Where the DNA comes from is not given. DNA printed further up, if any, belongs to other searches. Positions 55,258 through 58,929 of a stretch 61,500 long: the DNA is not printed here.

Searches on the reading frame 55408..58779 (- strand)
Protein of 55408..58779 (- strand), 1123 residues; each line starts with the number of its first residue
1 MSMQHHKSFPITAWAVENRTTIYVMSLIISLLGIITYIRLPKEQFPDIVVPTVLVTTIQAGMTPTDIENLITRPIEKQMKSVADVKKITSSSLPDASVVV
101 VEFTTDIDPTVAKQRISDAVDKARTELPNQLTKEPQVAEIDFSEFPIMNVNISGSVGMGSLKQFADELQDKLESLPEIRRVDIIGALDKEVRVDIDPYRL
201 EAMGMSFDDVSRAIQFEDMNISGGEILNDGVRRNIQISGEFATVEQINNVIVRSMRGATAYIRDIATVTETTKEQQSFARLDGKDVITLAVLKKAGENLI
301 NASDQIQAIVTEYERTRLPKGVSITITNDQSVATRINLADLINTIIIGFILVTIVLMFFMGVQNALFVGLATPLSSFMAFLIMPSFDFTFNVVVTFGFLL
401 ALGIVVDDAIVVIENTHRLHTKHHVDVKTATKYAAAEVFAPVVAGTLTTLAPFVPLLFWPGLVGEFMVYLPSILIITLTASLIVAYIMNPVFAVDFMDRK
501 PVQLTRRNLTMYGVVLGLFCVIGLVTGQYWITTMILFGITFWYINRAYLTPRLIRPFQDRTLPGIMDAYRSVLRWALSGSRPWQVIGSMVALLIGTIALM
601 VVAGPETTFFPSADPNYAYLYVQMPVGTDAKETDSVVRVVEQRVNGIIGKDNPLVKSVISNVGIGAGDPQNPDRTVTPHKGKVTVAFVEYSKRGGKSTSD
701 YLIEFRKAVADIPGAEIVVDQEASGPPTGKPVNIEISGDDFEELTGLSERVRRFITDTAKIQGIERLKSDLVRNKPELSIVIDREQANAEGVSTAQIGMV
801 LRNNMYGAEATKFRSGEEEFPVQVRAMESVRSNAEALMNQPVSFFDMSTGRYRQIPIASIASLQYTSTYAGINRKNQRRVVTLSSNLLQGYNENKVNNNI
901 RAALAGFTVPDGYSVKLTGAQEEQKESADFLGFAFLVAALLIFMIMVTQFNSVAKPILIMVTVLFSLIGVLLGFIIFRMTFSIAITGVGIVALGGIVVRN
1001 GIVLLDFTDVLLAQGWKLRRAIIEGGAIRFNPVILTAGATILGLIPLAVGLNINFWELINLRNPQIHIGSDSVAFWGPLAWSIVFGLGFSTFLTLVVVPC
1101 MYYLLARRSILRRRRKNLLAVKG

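Call 67: search_protein_families(library=pfam, proteins=[window:55408-58779:-], max_evalue=0.00001)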
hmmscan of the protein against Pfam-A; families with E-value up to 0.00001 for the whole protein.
window:55408-58779:- (1123 aa): 2 families
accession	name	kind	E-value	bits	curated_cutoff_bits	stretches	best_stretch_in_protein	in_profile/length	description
PF00873.25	ACR_tran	-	1.4e-174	582.9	28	2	13-498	3-491/1021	AcrB/AcrD/AcrF family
PF03176.21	MMPL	-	1e-06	28.4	20.5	1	874-978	85-192/333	MMPL family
